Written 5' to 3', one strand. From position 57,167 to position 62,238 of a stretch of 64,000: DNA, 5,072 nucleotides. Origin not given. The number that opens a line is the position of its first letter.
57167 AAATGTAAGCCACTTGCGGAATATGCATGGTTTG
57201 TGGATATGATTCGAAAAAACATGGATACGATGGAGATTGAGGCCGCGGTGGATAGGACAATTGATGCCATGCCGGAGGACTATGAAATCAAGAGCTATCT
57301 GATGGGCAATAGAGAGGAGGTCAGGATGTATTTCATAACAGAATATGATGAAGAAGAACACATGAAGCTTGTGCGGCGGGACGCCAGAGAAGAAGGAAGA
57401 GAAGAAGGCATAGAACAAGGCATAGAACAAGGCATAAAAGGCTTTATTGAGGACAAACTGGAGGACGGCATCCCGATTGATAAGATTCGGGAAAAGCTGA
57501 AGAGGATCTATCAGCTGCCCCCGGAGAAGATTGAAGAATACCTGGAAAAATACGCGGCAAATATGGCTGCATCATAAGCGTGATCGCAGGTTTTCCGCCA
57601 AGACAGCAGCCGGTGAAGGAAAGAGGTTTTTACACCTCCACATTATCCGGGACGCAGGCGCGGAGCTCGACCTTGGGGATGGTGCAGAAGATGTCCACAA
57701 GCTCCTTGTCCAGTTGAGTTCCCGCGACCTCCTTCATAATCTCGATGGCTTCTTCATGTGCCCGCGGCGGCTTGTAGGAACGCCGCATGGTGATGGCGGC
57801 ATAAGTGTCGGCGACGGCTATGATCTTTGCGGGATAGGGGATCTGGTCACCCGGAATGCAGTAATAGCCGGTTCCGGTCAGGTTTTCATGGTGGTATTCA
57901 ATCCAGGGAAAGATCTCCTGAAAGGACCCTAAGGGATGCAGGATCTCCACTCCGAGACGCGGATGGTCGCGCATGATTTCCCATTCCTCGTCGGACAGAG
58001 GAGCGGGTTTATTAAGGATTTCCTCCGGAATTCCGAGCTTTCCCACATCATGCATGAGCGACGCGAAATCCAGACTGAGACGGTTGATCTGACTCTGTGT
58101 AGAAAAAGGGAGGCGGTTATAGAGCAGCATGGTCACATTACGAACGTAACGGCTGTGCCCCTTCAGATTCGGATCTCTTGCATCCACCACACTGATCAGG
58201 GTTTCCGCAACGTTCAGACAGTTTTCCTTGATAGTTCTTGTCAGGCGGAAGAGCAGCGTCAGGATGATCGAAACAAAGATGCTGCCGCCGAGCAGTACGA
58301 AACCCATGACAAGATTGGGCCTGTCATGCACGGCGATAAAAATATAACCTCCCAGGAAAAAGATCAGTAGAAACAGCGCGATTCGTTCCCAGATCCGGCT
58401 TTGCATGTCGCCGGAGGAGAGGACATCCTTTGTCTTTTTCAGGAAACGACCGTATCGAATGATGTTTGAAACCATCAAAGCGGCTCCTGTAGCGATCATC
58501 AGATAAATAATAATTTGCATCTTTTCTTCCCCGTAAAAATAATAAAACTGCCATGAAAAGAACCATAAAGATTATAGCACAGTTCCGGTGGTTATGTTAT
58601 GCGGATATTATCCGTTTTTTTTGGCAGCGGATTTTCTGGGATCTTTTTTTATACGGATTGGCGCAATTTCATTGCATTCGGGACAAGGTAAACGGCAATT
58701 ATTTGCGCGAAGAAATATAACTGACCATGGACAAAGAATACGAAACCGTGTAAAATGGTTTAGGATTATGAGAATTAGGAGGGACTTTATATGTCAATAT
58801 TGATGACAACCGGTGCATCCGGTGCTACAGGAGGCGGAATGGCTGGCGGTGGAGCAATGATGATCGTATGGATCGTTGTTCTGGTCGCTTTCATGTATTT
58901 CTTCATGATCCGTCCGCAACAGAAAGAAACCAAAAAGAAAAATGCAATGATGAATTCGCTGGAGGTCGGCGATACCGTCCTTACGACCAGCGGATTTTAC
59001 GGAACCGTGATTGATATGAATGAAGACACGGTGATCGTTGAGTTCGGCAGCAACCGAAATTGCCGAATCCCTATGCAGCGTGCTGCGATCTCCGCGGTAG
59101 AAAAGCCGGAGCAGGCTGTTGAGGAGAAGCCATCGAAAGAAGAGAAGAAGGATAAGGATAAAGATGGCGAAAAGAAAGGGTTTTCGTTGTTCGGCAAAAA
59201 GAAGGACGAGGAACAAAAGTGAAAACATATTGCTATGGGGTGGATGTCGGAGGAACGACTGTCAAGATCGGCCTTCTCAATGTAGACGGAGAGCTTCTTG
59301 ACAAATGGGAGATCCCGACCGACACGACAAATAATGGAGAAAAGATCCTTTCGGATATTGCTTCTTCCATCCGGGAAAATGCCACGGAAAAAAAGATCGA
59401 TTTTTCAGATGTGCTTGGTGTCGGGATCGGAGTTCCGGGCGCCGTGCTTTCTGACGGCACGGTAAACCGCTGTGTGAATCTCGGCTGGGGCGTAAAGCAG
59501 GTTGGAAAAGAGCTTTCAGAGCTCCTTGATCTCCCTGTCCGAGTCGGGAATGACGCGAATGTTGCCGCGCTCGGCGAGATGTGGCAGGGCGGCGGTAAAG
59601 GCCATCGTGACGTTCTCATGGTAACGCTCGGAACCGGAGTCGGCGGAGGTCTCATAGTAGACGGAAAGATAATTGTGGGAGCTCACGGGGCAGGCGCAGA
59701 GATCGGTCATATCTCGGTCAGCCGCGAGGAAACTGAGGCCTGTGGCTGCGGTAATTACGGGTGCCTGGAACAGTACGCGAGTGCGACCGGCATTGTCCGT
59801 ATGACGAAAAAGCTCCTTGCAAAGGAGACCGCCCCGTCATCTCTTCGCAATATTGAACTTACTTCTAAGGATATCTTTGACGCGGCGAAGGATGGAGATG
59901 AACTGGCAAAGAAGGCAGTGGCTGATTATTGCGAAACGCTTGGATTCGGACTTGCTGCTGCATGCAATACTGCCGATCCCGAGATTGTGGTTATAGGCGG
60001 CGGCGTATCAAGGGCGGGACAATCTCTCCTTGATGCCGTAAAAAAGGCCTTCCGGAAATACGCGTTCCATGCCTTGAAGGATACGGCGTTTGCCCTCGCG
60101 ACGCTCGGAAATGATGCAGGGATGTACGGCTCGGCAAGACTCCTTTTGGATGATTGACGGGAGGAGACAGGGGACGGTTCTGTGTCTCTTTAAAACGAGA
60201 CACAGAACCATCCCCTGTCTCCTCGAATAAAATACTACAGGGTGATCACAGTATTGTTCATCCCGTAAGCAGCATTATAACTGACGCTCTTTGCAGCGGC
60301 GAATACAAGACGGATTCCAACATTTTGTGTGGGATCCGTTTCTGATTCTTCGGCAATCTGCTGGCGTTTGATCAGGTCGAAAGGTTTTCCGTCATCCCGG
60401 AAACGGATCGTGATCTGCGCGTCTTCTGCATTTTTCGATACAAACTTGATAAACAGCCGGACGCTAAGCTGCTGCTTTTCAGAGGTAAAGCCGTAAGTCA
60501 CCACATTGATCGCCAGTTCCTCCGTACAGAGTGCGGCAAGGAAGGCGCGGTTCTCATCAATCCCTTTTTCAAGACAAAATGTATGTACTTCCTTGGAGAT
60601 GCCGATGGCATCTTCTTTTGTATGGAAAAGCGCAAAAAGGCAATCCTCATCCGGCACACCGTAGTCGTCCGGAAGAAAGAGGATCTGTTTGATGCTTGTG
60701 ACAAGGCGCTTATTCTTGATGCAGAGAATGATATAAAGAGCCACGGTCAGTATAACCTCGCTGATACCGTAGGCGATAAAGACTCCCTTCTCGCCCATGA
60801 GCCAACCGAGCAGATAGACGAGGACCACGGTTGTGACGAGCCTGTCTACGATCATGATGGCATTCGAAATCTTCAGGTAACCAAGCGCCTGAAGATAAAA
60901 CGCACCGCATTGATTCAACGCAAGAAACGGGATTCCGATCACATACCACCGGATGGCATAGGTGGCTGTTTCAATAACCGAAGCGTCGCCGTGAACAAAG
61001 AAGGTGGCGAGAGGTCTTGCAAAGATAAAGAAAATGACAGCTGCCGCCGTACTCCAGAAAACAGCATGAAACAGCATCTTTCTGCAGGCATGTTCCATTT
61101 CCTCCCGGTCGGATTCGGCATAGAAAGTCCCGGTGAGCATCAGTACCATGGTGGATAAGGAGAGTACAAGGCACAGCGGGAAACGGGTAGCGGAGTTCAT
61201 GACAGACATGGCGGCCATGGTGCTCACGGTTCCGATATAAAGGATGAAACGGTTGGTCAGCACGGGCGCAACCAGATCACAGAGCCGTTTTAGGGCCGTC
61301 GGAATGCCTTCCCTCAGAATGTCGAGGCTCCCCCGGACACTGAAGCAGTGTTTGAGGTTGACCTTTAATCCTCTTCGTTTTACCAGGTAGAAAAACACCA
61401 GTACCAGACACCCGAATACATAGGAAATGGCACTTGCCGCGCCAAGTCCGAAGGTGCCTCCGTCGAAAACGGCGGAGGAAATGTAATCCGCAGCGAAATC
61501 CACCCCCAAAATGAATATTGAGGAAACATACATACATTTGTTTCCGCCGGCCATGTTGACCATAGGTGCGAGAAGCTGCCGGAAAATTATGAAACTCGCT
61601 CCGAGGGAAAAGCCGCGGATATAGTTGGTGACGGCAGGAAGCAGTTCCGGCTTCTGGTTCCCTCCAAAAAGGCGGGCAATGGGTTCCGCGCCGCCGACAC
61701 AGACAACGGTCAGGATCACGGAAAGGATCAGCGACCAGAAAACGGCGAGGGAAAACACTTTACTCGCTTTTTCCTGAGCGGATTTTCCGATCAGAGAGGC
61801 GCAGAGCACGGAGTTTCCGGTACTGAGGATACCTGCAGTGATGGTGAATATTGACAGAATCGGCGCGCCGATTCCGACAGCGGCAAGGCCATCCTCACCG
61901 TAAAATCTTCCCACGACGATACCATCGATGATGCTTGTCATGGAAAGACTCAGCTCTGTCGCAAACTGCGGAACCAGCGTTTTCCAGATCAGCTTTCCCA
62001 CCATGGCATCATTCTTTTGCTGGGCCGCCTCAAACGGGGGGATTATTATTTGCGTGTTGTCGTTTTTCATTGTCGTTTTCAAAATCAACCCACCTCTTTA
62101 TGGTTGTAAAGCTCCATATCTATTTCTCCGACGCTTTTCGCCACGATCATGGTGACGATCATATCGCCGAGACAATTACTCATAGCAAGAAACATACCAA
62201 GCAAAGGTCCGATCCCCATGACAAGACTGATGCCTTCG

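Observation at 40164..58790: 18.6-kb accessory insertion splitting the conserved tgt-yajC pair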

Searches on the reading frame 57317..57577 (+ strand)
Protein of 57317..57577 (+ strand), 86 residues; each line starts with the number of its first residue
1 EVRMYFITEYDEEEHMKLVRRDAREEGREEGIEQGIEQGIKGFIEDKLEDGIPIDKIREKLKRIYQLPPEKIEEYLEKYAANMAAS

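Call 47: search_protein_families(library=padloc, proteins=[window:57317-57577:+], max_evalue=0.01)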
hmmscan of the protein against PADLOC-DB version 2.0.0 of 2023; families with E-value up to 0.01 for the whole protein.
window:57317-57577:+ (86 aa): 1 family
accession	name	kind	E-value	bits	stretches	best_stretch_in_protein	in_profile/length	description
PDLC01084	C3a178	-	0.0024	16.3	1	11-51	37-75/90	putative invertase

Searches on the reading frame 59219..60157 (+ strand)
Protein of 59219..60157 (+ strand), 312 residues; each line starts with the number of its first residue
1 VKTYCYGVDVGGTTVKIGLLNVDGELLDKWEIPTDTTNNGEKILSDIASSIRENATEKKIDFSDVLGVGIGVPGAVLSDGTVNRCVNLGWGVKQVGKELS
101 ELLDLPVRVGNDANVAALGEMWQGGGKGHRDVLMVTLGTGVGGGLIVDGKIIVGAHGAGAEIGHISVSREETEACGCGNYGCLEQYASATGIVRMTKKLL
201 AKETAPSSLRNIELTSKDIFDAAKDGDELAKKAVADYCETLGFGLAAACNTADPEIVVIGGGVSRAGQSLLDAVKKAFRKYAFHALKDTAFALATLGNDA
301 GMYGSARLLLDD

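Call 5: search_protein_families(library=pfam, proteins=[window:59219-60157:+], max_evalue=0.01)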
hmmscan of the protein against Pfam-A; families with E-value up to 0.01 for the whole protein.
window:59219-60157:+ (312 aa): 2 families
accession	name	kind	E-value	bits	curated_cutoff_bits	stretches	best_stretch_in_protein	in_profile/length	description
PF00480.26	ROK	-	2.9e-70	237.5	22.9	1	5-310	1-292/294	ROK family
PF01869.26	BcrAD_BadFG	-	2.7e-05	24.3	31.5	1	7-74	2-71/271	BadF/BadG/BcrA/BcrD ATPase family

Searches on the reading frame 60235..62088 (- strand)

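Call 101: search_protein_families(library=pfam, proteins=[window:60235-62088:-], max_evalue=0.0001)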
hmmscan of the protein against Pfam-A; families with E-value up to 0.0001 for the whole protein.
window:60235-62088:- (617 aa): 2 families
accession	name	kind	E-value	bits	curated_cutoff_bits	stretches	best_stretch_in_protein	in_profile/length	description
PF01554.23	MatE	-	1.8e-33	115.9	24.9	2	41-203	2-161/161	MatE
PF13581.12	HATPase_c_2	-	4.3e-08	33.7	27.4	1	497-608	11-118/127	Histidine kinase-like ATPase domain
